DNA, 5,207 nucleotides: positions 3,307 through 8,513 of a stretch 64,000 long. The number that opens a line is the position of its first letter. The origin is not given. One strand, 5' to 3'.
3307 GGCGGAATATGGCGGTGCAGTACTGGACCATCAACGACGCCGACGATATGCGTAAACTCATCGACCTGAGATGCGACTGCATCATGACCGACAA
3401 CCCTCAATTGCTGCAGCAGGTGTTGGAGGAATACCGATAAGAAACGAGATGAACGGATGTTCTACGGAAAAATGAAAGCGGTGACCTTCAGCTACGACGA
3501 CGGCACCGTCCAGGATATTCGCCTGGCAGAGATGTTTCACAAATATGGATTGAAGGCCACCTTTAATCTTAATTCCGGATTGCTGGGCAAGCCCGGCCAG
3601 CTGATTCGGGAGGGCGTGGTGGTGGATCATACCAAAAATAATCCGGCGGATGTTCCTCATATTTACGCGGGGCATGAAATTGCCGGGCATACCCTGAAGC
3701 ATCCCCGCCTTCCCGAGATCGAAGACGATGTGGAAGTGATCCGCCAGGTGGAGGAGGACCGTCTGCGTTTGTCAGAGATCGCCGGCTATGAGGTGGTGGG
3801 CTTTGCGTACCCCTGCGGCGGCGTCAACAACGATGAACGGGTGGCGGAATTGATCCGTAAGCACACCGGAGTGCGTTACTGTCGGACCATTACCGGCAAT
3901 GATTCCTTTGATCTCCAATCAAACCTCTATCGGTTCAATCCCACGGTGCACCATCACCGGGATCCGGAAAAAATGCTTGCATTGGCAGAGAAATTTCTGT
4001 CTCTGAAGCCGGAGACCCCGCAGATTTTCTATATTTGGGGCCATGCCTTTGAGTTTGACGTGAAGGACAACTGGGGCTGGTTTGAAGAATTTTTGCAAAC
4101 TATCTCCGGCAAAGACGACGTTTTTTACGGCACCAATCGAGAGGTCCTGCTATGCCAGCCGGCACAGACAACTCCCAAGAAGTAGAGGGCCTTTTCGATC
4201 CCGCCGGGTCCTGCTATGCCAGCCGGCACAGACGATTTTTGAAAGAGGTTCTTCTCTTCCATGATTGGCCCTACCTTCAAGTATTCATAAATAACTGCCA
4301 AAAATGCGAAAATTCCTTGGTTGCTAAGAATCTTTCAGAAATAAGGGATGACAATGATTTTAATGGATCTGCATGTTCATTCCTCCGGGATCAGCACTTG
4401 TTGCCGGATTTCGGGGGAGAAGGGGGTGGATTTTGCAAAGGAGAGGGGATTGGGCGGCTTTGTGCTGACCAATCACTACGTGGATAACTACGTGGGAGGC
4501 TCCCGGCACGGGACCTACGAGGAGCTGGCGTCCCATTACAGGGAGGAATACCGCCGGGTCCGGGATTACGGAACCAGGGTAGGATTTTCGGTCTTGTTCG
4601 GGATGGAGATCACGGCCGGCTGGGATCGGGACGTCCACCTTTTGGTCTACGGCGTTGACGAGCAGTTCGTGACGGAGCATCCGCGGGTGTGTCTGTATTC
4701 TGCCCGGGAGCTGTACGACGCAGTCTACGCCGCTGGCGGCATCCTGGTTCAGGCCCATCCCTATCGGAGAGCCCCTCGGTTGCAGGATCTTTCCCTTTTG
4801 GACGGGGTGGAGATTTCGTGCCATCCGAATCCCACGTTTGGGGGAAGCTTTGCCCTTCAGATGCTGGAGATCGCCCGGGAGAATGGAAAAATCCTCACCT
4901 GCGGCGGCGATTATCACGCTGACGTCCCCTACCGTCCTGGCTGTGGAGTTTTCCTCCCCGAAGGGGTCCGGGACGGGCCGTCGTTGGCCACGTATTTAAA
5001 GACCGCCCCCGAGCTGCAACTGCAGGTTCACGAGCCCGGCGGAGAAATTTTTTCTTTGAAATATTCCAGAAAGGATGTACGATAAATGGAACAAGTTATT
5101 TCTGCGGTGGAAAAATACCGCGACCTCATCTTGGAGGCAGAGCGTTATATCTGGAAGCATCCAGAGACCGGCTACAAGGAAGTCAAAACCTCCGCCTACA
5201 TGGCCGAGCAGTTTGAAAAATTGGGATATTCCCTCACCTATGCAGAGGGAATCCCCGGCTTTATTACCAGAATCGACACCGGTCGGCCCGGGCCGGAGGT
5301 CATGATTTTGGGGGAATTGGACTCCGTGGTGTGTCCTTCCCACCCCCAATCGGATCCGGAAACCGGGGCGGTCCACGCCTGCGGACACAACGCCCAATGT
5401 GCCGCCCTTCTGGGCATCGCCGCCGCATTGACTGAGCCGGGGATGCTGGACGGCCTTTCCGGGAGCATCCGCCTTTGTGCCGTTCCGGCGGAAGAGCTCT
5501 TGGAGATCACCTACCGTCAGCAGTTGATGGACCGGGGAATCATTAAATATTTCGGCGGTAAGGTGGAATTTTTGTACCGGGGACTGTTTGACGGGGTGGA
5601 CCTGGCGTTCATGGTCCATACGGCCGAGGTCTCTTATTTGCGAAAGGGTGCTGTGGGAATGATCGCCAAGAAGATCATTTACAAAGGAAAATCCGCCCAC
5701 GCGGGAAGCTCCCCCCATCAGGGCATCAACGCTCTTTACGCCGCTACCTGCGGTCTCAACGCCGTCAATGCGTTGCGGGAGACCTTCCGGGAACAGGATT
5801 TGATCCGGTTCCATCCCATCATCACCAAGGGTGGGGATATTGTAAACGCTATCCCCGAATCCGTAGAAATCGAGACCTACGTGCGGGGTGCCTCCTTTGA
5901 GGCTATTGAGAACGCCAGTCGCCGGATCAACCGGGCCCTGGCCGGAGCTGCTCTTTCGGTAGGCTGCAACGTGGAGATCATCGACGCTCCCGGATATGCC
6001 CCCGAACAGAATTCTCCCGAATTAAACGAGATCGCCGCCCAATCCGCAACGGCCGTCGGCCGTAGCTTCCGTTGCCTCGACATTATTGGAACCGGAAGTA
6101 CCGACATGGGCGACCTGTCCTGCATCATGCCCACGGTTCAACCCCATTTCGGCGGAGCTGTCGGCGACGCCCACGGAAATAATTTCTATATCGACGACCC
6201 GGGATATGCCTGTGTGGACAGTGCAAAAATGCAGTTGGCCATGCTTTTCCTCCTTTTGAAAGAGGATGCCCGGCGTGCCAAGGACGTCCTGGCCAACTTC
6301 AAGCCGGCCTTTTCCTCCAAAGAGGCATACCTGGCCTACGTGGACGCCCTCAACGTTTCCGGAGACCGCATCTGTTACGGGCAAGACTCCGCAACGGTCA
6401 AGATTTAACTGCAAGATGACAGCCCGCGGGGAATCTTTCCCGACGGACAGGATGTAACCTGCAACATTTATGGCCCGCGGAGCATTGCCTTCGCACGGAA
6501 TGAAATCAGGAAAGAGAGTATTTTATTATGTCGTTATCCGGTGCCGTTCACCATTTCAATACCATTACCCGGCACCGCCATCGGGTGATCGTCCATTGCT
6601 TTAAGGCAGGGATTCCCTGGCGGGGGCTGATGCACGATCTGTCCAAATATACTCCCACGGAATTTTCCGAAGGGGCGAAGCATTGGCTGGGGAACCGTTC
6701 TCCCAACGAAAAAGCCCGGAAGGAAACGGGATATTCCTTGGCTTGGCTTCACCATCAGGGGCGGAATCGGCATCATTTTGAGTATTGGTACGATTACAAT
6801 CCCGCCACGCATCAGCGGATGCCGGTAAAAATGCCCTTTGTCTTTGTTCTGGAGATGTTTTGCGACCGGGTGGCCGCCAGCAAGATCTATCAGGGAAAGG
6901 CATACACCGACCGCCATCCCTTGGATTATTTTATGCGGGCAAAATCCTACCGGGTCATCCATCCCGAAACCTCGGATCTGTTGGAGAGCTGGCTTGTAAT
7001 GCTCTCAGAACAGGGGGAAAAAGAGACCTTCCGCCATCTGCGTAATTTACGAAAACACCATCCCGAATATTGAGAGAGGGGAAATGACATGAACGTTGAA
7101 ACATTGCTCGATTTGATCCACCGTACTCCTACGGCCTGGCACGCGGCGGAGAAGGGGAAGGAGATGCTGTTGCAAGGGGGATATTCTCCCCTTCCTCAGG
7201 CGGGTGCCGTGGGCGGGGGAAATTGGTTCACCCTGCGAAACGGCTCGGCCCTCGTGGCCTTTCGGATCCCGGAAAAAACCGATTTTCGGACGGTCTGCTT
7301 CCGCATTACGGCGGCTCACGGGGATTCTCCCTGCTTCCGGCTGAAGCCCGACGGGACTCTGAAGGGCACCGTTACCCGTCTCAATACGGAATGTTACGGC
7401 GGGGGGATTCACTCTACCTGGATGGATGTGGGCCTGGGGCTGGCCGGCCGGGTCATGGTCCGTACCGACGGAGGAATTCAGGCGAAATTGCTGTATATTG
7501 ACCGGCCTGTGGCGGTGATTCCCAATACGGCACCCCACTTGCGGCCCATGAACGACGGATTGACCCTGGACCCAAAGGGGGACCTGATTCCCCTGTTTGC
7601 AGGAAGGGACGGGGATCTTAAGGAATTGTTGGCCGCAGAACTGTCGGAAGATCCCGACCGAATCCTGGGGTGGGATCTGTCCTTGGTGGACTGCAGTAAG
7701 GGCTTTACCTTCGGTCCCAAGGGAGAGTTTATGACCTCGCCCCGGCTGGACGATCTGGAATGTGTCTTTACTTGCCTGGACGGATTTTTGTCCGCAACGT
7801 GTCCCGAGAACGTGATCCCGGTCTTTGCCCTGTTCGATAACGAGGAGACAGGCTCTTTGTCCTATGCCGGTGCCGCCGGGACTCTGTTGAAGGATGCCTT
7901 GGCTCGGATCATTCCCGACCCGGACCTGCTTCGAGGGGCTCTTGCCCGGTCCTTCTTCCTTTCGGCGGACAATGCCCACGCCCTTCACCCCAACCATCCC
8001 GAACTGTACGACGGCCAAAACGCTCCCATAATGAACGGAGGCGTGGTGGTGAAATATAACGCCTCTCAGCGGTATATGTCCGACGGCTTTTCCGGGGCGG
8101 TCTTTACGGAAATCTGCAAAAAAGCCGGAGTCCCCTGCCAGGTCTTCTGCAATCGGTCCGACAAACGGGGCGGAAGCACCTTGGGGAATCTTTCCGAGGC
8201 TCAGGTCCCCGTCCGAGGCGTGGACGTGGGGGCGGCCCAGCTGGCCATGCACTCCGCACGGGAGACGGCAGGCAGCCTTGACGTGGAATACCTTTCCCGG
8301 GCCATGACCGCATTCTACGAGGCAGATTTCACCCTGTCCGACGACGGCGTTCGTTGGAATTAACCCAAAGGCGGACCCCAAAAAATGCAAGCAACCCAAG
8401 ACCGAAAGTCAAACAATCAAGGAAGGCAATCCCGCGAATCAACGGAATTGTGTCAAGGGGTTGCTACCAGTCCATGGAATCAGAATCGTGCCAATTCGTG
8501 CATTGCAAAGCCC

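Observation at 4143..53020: Many unrelated minisatellite arrays, each starting at or across a stop codon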

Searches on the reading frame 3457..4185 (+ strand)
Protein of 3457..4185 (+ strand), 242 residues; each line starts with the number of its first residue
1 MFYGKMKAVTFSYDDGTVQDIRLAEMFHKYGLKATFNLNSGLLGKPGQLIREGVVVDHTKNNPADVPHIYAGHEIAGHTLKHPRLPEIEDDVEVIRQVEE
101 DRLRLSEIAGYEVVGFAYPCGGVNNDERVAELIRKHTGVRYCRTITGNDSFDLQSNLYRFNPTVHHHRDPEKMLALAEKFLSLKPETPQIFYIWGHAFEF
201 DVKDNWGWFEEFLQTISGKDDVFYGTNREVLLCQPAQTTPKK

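Call 46: search_protein_families(library=pfam, proteins=[window:3457-4185:+], max_evalue=0.00001)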
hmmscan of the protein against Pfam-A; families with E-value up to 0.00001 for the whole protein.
window:3457-4185:+ (242 aa): 1 family
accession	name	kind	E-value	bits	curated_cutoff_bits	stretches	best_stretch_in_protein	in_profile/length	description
PF01522.26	Polysacc_deac_1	-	9.9e-14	51.8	23.1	1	6-127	6-112/124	Polysaccharide deacetylase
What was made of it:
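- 4143..4233 (+): Two-copy duplication across the stop codon of the polysaccharide deacetylase gene (3457-4185): a 27-nt exact repeat at 4143-4169 and 4207-4233, period 64 bp. Pfam PF01522 (call 46).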

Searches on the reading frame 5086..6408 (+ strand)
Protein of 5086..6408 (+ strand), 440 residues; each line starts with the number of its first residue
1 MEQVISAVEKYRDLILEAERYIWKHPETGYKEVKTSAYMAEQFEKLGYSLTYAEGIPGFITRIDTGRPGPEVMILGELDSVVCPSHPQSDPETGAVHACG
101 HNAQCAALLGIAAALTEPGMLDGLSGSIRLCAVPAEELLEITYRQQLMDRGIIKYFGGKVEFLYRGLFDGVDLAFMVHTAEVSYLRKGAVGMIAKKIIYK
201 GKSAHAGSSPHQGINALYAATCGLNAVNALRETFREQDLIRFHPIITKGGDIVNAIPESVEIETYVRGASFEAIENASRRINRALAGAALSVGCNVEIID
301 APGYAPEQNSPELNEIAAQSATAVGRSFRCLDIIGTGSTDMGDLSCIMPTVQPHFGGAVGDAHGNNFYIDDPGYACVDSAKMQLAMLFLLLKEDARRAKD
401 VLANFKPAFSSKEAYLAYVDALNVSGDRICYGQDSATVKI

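Call 46: search_protein_families(library=pfam, proteins=[window:5086-6408:+], max_evalue=0.00001)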
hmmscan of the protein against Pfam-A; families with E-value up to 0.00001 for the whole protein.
window:5086-6408:+ (440 aa): 2 families
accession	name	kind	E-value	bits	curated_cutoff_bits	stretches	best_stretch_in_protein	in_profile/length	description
PF01546.33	Peptidase_M20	-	3.4e-12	47.1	24.6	1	78-372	6-191/206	Peptidase family M20/M25/M40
PF07687.19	M20_dimer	-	3.7e-08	33.7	21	1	191-287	5-101/107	Peptidase dimerisation domain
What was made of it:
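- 6394..6483 (+): Two copies of about 49 bp, each with TAA; the first holds the stop codon (6406-6408) of the M20 peptidase gene 5086-6408. Pfam (call 46).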

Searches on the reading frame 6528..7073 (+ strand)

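Call 46: search_protein_families(library=pfam, proteins=[window:6528-7073:+], max_evalue=0.00001)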
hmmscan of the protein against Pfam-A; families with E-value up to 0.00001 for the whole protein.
window:6528-7073:+ (181 aa): 1 family
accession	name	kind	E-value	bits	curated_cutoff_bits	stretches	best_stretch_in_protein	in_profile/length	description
PF18907.5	DUF5662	-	2.6e-37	128.3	27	1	8-155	4-153/156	Family of unknown function (DUF5662)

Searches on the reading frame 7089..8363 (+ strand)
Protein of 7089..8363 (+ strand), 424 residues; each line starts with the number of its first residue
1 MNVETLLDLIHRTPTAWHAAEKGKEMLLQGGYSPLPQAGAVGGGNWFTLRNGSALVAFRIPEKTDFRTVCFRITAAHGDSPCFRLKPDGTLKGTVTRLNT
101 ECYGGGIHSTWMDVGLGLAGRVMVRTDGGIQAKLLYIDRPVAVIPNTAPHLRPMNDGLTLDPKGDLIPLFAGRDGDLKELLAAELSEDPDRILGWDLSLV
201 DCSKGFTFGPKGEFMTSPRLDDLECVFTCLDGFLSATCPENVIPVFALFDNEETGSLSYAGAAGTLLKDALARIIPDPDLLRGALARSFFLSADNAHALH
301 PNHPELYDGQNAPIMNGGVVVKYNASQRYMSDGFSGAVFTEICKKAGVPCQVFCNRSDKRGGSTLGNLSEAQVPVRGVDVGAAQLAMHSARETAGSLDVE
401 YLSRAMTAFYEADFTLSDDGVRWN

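Call 26: find_related_loci(query=window:7089-8363:+, collection=genome_contigs, flank=10000)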
Query window:7089-8363:+ (424 aa) in genome_contigs; peptide patterns used: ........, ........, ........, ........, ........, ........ (x = any residue, [..] = any of these).
97 stretches matched a pattern; 49 encode a relative of the query (tblastn E <= 1e-3); 49 distinct loci.
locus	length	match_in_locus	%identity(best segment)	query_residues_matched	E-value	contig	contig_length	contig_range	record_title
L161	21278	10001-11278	80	1-424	0e+0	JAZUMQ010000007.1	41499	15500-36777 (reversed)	MAG: Eubacteriales bacterium isolate T1900044892_TS20190358.MAGScoT_cleanbin_000011 SGB_3263_k141_1273810, whole genome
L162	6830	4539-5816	79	1-424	0e+0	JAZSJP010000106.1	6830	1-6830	MAG: Eubacteriales bacterium isolate T1900044564_TS20190030.MAGScoT_cleanbin_000039 SGB_388_k141_2777516, whole genome s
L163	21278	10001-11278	79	1-424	0e+0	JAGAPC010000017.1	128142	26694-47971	MAG: Clostridia bacterium isolate RGIG8645 Water_deer_Cecum.Co__c342333, whole genome shotgun sequence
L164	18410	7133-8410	78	1-424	0e+0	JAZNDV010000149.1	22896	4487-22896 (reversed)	MAG: Eubacteriales bacterium isolate T1900044725_TS20190191.MAGScoT_cleanbin_000025 SGB_1933_k141_284859, whole genome s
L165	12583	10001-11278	77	1-424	0e+0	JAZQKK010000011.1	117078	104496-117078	MAG: Eubacteriales bacterium isolate T1900044615_TS20190081.MAGScoT_cleanbin_000004 SGB_836_k141_2111882, whole genome s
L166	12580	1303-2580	77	1-424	0e+0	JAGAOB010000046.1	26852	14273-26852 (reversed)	MAG: Clostridia bacterium isolate RGIG8618 Water_deer_Cecum.Co__c535479, whole genome shotgun sequence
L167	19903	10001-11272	75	1-424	0e+0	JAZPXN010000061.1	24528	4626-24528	MAG: Eubacteriales bacterium isolate T1900044652_TS20190118.MAGScoT_cleanbin_000004 SGB_1430_k141_532745, whole genome s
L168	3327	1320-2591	68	1-424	0e+0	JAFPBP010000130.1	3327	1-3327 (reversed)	MAG: Clostridia bacterium isolate RGIG995 Dairy_cattle_Rectum.Co__c1274970, whole genome shotgun sequence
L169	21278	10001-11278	75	1-424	0e+0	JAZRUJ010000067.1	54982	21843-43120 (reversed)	MAG: Eubacteriales bacterium isolate T1900045337_YK20190026.MAGScoT_cleanbin_000003 SGB_6618_k141_1454077, whole genome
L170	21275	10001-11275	67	6-424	0e+0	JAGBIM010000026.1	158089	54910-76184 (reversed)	MAG: Clostridia bacterium isolate RGIG9149 Water_deer_Rectum.Co__c1174917, whole genome shotgun sequence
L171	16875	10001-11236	48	3-415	4e-119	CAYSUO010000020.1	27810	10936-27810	MAG TPA_asm: uncultured Ruminococcus sp. isolate SRP225648_co1_893 genome assembly, contig: NODE_3649_length_27810_cov_1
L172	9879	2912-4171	46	4-423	5e-116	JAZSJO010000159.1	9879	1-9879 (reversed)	MAG: Eubacteriales bacterium isolate T1900044564_TS20190030.MAGScoT_cleanbin_000046 SGB_389_k141_2098297, whole genome s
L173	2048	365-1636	47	4-421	4e-123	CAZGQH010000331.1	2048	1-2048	MAG TPA_asm: uncultured Lachnospiraceae bacterium isolate binchicken_co370_226 genome assembly, contig: NODE_44276_lengt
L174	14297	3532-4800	45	4-417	7e-113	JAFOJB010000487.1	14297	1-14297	MAG: Blautia sp. isolate RGIG513 Dairy_cattle_Duodenum-3__c693627, whole genome shotgun sequence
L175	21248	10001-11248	46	4-412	1e-111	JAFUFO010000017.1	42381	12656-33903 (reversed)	MAG: Solobacterium sp. isolate RGIG4449 Roe_deer_Omasum-4__c2114, whole genome shotgun sequence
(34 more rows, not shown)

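Call 46: search_protein_families(library=pfam, proteins=[window:7089-8363:+], max_evalue=0.00001)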
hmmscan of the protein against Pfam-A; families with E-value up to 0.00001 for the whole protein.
window:7089-8363:+ (424 aa): 1 family
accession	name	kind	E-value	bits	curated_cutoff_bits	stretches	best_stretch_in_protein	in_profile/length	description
PF02127.20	Peptidase_M18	-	3.1e-95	320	24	1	10-410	2-432/432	Aminopeptidase I zinc metalloprotease (M18)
